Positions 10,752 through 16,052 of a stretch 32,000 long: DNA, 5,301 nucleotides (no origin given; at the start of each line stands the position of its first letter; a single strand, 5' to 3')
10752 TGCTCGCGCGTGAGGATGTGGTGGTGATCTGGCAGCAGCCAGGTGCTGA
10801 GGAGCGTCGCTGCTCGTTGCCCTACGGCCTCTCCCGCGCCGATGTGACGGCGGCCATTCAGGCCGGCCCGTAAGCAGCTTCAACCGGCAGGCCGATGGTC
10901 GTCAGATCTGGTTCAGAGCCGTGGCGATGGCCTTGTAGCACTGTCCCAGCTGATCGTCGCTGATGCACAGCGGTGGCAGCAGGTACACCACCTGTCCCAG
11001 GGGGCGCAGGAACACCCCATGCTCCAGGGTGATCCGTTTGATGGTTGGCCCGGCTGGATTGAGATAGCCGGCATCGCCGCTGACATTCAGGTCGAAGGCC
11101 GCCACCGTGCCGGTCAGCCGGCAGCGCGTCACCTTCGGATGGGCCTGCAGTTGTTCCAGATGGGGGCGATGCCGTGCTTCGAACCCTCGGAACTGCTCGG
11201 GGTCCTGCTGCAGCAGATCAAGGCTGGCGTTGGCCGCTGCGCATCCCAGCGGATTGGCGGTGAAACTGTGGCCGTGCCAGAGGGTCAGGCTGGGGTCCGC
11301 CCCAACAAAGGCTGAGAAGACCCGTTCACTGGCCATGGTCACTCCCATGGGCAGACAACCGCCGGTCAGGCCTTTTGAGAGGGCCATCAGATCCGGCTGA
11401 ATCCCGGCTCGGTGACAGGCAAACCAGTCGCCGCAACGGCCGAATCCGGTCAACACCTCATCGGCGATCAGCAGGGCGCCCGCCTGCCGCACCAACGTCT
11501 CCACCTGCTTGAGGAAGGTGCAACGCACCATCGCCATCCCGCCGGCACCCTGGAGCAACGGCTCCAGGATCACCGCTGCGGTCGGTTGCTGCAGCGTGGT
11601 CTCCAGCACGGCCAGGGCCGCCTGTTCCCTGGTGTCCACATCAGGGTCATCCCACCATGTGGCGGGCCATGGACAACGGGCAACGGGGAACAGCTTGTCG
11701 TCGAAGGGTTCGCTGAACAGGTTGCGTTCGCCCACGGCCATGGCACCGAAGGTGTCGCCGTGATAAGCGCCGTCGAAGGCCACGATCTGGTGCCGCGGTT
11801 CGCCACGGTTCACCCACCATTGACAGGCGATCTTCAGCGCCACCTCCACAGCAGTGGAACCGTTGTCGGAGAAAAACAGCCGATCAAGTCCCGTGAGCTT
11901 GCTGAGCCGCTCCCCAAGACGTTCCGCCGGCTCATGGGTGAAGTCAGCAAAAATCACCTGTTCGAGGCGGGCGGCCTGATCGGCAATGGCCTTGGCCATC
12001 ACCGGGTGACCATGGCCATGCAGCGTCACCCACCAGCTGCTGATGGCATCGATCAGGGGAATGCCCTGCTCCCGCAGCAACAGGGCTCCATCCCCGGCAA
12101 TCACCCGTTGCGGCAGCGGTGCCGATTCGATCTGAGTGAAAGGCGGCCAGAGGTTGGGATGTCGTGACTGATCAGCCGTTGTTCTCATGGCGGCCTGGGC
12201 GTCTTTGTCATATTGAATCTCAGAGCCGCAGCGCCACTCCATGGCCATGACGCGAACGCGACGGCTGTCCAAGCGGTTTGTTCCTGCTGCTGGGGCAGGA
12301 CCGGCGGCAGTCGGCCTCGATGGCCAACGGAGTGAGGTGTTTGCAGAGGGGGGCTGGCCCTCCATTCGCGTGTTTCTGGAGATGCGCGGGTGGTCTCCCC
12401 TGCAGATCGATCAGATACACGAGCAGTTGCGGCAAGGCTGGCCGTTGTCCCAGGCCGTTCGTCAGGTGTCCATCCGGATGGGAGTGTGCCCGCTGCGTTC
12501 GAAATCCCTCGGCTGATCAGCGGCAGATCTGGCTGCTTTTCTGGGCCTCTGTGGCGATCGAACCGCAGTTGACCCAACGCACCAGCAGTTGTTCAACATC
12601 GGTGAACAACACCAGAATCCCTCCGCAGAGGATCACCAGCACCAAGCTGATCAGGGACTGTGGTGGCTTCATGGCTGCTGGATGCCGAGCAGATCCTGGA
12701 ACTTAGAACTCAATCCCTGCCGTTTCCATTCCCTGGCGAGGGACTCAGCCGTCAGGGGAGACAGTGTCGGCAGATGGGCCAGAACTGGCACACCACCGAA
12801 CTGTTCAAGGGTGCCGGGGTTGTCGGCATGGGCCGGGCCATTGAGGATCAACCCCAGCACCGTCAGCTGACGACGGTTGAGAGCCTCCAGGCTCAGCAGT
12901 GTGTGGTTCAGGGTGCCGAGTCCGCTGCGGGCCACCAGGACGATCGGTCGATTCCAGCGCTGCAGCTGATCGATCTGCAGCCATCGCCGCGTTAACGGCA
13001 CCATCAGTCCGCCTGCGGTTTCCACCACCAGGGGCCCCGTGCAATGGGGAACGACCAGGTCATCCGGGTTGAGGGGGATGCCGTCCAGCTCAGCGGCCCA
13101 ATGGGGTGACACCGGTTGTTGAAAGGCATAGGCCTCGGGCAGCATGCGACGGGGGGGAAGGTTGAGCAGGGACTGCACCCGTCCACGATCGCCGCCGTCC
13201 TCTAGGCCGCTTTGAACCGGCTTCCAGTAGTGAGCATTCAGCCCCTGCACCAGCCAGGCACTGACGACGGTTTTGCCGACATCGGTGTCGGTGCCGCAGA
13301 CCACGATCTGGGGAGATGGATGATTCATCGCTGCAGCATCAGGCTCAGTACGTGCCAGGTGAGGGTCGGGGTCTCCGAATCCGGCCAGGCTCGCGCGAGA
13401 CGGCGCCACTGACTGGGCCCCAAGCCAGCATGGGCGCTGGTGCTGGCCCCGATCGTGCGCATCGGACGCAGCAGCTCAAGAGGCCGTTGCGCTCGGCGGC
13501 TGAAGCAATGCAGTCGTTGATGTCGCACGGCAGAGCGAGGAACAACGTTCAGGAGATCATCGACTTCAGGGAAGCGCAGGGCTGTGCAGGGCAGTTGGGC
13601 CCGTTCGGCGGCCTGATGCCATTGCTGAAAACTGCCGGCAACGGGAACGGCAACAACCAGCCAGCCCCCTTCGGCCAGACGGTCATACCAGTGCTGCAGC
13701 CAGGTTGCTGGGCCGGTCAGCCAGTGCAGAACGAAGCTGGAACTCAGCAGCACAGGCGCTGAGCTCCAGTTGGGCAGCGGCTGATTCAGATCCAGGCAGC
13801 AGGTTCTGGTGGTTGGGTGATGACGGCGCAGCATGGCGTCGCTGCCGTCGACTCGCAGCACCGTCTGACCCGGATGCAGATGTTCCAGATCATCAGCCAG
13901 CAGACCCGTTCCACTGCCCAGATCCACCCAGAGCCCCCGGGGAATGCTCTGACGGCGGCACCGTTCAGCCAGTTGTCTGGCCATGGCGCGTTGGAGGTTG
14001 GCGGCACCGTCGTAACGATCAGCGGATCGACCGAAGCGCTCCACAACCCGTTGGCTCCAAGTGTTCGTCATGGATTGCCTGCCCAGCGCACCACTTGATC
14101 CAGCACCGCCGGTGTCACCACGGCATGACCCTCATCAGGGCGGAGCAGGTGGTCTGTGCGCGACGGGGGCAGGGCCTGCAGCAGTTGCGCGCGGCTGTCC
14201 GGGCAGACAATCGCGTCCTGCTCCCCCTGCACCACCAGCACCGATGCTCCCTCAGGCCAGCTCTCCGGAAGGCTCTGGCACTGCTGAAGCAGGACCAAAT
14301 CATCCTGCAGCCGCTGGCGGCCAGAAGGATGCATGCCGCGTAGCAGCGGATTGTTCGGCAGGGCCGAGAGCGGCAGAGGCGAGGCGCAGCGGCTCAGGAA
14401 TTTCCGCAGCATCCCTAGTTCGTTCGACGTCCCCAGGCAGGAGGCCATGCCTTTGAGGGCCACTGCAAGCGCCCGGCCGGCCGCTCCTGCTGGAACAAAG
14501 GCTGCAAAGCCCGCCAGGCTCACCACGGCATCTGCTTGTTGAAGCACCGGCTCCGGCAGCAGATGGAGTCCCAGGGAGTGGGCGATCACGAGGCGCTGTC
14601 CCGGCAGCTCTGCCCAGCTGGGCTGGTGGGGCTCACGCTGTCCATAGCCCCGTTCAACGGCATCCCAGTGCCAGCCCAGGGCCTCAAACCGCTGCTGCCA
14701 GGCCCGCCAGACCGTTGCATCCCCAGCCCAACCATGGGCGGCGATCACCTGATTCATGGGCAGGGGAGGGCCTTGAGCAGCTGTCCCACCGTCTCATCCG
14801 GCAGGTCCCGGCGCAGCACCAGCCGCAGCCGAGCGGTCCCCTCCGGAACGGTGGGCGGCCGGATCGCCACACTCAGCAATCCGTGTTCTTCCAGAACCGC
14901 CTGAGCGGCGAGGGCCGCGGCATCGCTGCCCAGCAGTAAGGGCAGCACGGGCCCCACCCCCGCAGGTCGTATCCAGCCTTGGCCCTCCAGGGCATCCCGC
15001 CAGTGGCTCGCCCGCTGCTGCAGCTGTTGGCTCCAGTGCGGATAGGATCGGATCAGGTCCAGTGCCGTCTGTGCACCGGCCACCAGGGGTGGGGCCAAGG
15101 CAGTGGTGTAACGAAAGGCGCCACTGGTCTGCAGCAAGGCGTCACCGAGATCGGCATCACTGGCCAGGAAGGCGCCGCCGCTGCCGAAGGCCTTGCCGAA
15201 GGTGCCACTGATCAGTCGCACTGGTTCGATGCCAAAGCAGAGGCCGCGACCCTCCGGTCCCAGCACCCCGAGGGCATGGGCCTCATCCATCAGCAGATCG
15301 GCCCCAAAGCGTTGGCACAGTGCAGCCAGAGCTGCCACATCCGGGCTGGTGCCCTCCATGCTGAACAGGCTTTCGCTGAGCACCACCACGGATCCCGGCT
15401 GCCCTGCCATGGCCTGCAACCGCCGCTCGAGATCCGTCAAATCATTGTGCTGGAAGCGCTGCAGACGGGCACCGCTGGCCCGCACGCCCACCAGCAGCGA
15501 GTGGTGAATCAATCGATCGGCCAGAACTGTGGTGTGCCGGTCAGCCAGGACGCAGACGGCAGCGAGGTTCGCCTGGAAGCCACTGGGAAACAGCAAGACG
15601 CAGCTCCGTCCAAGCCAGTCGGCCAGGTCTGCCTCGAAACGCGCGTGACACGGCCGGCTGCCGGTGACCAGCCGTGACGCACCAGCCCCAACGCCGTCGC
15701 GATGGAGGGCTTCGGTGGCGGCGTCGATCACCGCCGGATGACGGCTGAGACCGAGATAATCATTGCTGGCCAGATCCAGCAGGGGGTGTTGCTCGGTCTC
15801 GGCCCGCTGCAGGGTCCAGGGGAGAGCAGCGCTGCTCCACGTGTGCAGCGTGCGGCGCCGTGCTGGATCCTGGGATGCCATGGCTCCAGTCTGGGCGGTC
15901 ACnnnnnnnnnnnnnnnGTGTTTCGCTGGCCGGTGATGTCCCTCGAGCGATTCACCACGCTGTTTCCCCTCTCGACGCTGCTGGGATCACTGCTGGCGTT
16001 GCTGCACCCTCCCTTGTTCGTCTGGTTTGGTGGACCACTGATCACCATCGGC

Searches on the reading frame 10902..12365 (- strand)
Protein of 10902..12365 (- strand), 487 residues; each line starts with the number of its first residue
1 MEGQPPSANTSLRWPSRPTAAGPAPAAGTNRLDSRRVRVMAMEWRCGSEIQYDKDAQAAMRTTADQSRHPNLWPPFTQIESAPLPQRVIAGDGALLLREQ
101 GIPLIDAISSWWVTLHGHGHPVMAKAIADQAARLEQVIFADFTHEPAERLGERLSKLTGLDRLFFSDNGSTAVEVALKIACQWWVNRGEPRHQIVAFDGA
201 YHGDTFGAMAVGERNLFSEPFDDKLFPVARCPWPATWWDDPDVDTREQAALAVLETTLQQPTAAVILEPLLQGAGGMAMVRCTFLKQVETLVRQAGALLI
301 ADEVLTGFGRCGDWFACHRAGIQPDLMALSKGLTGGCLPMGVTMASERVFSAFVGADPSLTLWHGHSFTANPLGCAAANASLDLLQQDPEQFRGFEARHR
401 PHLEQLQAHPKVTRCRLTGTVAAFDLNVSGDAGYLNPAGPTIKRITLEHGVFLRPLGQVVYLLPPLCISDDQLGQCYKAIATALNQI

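Call 7: search_protein_families(library=pfam, proteins=[window:10902-12365:-], max_evalue=0.001)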
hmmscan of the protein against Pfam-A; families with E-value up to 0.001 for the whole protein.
window:10902-12365:- (487 aa): 1 family
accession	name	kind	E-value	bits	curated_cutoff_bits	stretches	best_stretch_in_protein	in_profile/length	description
PF00202.27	Aminotran_3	-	6.9e-91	305.4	30.5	1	88-484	13-403/403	Aminotransferase class-III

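Call 69: search_protein_families(library=pfam, proteins=[L086:17827-18201:-, L086:17266-17787:-], max_evalue=0.1)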
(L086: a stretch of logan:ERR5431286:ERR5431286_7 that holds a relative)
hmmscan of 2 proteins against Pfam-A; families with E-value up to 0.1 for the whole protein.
L086:17827-18201:- (124 aa): 0 families

L086:17266-17787:- (173 aa): 4 families
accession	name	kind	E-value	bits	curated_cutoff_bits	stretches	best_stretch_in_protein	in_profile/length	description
PF04191.18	PEMT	-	1.1e-11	45.5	25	1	53-143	3-96/105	Phospholipid methyltransferase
PF04140.19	ICMT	-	0.00034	21.4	24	1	71-146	16-94/95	Isoprenylcysteine carboxyl methyltransferase (ICMT) family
PF07298.16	NnrU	-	0.0079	16.3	24.7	1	47-133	62-134/188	NnrU protein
PF01222.22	ERG4_ERG24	-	0.062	12.5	27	1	84-119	345-380/432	Ergosterol biosynthesis ERG4/ERG24 family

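Call 104: search_protein_families(library=ncbifam, proteins=[L086:13709-14776:-, L086:14782-15690:-, L086:15690-16277:-, L086:16267-17208:-, L086:11331-13709:-], max_evalue=1e-10)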
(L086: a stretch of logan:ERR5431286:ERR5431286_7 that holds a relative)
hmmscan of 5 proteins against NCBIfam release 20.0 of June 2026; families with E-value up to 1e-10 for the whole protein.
L086:13709-14776:- (355 aa): 17 families
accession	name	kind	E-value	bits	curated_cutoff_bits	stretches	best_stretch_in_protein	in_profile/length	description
TIGR01181.1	dTDP_gluc_dehyt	equivalog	1e-124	415.8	365.1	1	17-349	1-314/321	dTDP-glucose 4,6-dehydratase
NF007490.0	PRK10084.1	subfamily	4.8e-123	410.7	649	1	17-348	2-336/361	dTDP-glucose 4,6-dehydratase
NF007582.0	PRK10217.1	equivalog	1.2e-120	402.9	698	1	16-349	2-334/355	dTDP-glucose 4,6-dehydratase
TIGR04180.1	EDH_00030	hypoth_equivalog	1.3e-33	116.4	475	1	18-291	1-258/297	NAD-dependent 4,6-dehydratase LegB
TIGR01179.1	galE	equivalog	2.3e-28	99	262.3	1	17-347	1-326/332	UDP-glucose 4-epimerase GalE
TIGR02622.1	CDP_4_6_dhtase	equivalog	2.8e-28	99.1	278.45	1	15-350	4-334/352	CDP-glucose 4,6-dehydratase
TIGR01472.1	gmd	equivalog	1.3e-22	80.5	415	1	18-344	3-336/342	GDP-mannose 4,6-dehydratase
NF011728.1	PRK15181.1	equivalog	9.2e-20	70.9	760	1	10-349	10-340/348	Vi polysaccharide biosynthesis UDP-N-acetylglucosaminuronic acid C-4 epimerase TviC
TIGR03466.1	HpnA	hypoth_equivalog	4.5e-17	61.9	367.65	1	17-272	2-230/327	hopanoid-associated sugar epimerase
NF042422.1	oxyalk_red_OleD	equivalog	1.4e-14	54.2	580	1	17-286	2-247/329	2-alkyl-3-oxoalkanoate reductase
NF052578.1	StrlDmthSdmBMthl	equivalog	2.9e-14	53.5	600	1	18-293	3-245/328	sterol demethylase protein SdmB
NF007956.0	PRK10675.1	subfamily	3.1e-14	52.8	394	1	17-349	2-332/338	UDP-glucose 4-epimerase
NF043036.1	ErythonDh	equivalog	1.5e-13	50.6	325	1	17-193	2-163/321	D-erythronate dehydrogenase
TIGR02197.1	heptose_epim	equivalog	2e-12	46.9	274.6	1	18-347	1-314/316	ADP-glyceromanno-heptose 6-epimerase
TIGR01214.1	rmlD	equivalog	6.3e-12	45.2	224.05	1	17-192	1-137/285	dTDP-4-dehydrorhamnose reductase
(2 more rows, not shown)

L086:14782-15690:- (302 aa): 2 families
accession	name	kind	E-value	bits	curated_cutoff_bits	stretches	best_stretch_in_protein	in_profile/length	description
TIGR01214.1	rmlD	equivalog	1.4e-80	270.5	224.05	1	2-297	1-284/285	dTDP-4-dehydrorhamnose reductase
NF007440.0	PRK09987.1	equivalog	4.3e-55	187.1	308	1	1-298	1-293/299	dTDP-4-dehydrorhamnose reductase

L086:15690-16277:- (195 aa): 1 family
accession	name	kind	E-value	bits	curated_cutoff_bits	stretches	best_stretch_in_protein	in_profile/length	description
TIGR01221.1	rmlC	equivalog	6.7e-68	227.9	155.75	1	13-188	6-175/176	dTDP-4-dehydrorhamnose 3,5-epimerase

L086:16267-17208:- (313 aa): 17 families
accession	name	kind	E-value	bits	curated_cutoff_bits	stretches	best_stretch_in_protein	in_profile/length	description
TIGR01207.1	rmlA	equivalog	2.9e-150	499.1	360.65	1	8-292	1-285/286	glucose-1-phosphate thymidylyltransferase RfbA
NF012024.0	PRK15480.1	equivalog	1.5e-136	454.3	588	1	6-293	3-290/292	glucose-1-phosphate thymidylyltransferase RfbA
TIGR01208.1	rmlA_long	equivalog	1.5e-56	191.8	320.25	1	8-241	1-232/353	glucose-1-phosphate thymidylyltransferase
TIGR03992.1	Arch_glmU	subfamily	1.1e-42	146.3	292.1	1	8-232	2-216/393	bifunctional sugar-1-phosphate nucleotidylyltransferase/acetyltransferase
NF041313.1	UDPGP_AglF_Halo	equivalog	6.6e-32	110.8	400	1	8-215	2-207/234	UTP--glucose-1-phosphate uridylyltransferase AglF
NF052502.1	man1P_GTase_Rv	exception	5.6e-27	94.5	440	1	9-197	3-189/352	mannose-1-phosphate guanylyltransferase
NF041173.1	Sug_nt_acttase_Thmprot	equivalog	3.3e-26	92.2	600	1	8-236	2-220/405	bifunctional sugar-1-phosphate nucleotidylyltransferase/acetyltransferase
TIGR01099.1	galU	equivalog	1.1e-23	84.1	326.8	1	7-62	2-57/261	UTP--glucose-1-phosphate uridylyltransferase GalU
NF045761.1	NAMPUrTaseMurU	equivalog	4.7e-19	69.1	250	1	8-238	2-222/226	N-acetylmuramate alpha-1-phosphate uridylyltransferase MurU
NF003670.0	PRK05293.1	equivalog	3.1e-15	56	470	0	137-239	151-254/382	glucose-1-phosphate adenylyltransferase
NF009928.0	PRK13389.1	equivalog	3.8e-13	49.2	548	0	7-60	9-62/302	UTP--glucose-1-phosphate uridylyltransferase GalU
NF010938.0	PRK14358.1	equivalog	4.9e-13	48.4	500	1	9-214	10-214/481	bifunctional N-acetylglucosamine-1-phosphate uridyltransferase/glucosamine-1-phosphate acetyltransferase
TIGR02091.1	glgC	equivalog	5.2e-12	45.5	424.9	0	9-72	3-66/364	glucose-1-phosphate adenylyltransferase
NF007516.0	PRK10122.1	equivalog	6.2e-12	45.3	534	0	8-60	5-57/297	UTP--glucose-1-phosphate uridylyltransferase GalF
NF010935.0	PRK14355.1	equivalog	2e-11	43.2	718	1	9-212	6-210/459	bifunctional UDP-N-acetylglucosamine diphosphorylase/glucosamine-1-phosphate N-acetyltransferase GlmU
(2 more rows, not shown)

L086:11331-13709:- (792 aa): 16 families
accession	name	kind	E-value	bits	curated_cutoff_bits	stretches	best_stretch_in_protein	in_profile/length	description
NF038299.1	EPS_HpsN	equivalog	9.9e-33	113.4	425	2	488-737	1-246/317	hormogonium polysaccharide biosynthesis glycosyltransferase HpsN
TIGR03965.1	mycofact_glyco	equivalog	1.1e-29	103.7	280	1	480-710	66-281/467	mycofactocin biosynthesis glycosyltransferase MftF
NF047683.1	TeichurnBiosyTuaG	equivalog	9.6e-29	100.8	400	1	223-354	3-131/252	teichuronic acid biosynthesis protein TuaG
TIGR03937.1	PgaC_IcaA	equivalog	2.4e-27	95.9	422.3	1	221-339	40-156/407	poly-beta-1,6-N-acetyl-D-glucosamine synthase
NF053739.1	GlytfEpsEBac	equivalog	8.7e-27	93.8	450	1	226-407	1-184/265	glycosyltransferase EpsE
TIGR04242.1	nodulat_NodC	equivalog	2.7e-22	79.3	550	1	222-334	44-157/395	chitooligosaccharide synthase NodC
NF007453.0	PRK10018.1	equivalog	4.6e-22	79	382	1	223-412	3-193/280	colanic acid biosynthesis glycosyltransferase WcaA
TIGR04017.1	WcaA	equivalog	1.8e-21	76.9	495.75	1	223-411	2-191/279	colanic acid biosynthesis glycosyltransferase WcaA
NF041875.1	EPS_EpsD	equivalog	5e-21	75.4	370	0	228-326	1-97/325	exopolysaccharide biosynthesis glycosyltransferase EpsD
NF050050.1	ProtGlycPglI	equivalog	1.6e-20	73.7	500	1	226-333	2-108/306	GalNAc(5)-diNAcBac-PP-undecaprenol beta-1,3-glucosyltransferase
NF007482.0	PRK10073.1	equivalog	5.3e-20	71.7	423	1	223-327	3-103/334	glycosyltransferase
TIGR03111.1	glyc2_xrt_Gpos1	hypoth_equivalog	2e-16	59.9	363.95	1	221-339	44-162/439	TIGR03111 family XrtG-associated glycosyltransferase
NF041394.1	GtaseAglG_Halo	equivalog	3.7e-15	56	440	0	228-335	3-106/304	glucosyl-dolichyl phosphate glucuronosyltransferase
NF038302.1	EPS_HpsE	equivalog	9.6e-13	47.8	300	0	228-339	3-117/307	hormogonium polysaccharide biosynthesis glycosyltransferase HpsE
TIGR01556.1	rhamnosyltran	subfamily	1e-11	44.5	200.55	0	510-709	13-200/281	rhamnosyltransferase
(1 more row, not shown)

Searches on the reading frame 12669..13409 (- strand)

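Call 7: search_protein_families(library=pfam, proteins=[window:12669-13409:-], max_evalue=0.001)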
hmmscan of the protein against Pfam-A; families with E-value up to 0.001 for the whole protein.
window:12669-13409:- (246 aa): 1 family
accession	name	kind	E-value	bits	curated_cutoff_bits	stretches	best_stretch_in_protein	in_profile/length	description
PF13500.12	AAA_26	-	6.5e-60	202.8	27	1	34-222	2-197/198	AAA domain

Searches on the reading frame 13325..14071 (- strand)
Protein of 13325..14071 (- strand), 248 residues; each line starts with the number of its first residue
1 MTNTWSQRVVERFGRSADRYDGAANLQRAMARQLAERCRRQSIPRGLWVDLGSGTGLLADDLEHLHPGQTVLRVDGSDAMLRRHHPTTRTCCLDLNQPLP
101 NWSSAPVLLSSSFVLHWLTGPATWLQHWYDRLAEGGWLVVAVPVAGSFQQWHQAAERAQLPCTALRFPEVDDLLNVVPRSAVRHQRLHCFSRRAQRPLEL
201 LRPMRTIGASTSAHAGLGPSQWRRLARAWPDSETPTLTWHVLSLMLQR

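Call 7: search_protein_families(library=pfam, proteins=[window:13325-14071:-], max_evalue=0.001)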
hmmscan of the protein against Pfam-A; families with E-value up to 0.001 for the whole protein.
window:13325-14071:- (248 aa): 4 families
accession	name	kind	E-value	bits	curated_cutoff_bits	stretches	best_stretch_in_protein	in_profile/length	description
PF13489.12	Methyltransf_23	-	1.4e-08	35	27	1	28-161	3-142/164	Methyltransferase domain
PF08242.18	Methyltransf_12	-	2e-08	35.3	30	1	49-138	1-98/98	Methyltransferase domain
PF08241.18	Methyltransf_11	-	1e-06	29.7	21.2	1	49-140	1-95/95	Methyltransferase domain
PF13649.12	Methyltransf_25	-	0.00018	22.5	27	1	49-136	2-97/97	Methyltransferase domain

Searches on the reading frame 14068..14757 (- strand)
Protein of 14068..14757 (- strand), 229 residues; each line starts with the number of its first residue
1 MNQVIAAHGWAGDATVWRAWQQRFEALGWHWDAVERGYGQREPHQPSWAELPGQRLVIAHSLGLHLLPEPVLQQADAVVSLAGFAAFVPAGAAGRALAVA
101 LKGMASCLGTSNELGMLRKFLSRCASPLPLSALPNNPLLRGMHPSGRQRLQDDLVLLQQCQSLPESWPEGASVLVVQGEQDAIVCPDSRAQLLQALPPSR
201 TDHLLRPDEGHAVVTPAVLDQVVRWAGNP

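Call 7: search_protein_families(library=pfam, proteins=[window:14068-14757:-], max_evalue=0.001)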
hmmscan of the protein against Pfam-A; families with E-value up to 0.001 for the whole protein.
window:14068-14757:- (229 aa): 1 family
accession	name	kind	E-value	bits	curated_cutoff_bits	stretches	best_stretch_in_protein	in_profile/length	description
PF12146.15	Hydrolase_4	-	0.00013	21.8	27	1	54-204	77-225/239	Serine aminopeptidase, S33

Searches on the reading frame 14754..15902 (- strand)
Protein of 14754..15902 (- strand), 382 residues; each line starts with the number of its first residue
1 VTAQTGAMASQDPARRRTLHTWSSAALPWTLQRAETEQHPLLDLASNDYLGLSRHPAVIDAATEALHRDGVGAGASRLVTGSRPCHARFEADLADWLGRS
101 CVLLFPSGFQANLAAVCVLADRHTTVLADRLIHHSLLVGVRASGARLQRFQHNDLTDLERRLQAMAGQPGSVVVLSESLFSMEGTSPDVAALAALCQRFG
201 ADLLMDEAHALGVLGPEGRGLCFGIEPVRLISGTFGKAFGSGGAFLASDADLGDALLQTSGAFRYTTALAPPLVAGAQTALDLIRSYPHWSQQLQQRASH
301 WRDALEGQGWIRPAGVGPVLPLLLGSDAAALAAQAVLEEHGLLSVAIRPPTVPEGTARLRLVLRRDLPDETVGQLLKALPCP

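Call 7: search_protein_families(library=pfam, proteins=[window:14754-15902:-], max_evalue=0.001)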
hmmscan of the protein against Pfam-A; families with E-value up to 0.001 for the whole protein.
window:14754-15902:- (382 aa): 2 families
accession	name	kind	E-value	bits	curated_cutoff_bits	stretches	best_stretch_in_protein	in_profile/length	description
PF00155.27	Aminotran_1_2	-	3.4e-45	155.2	19.7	1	41-379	3-361/361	Aminotransferase class I and II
PF01212.27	Beta_elim_lyase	-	0.00012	21.9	27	1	72-208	20-170/288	Beta-eliminating lyase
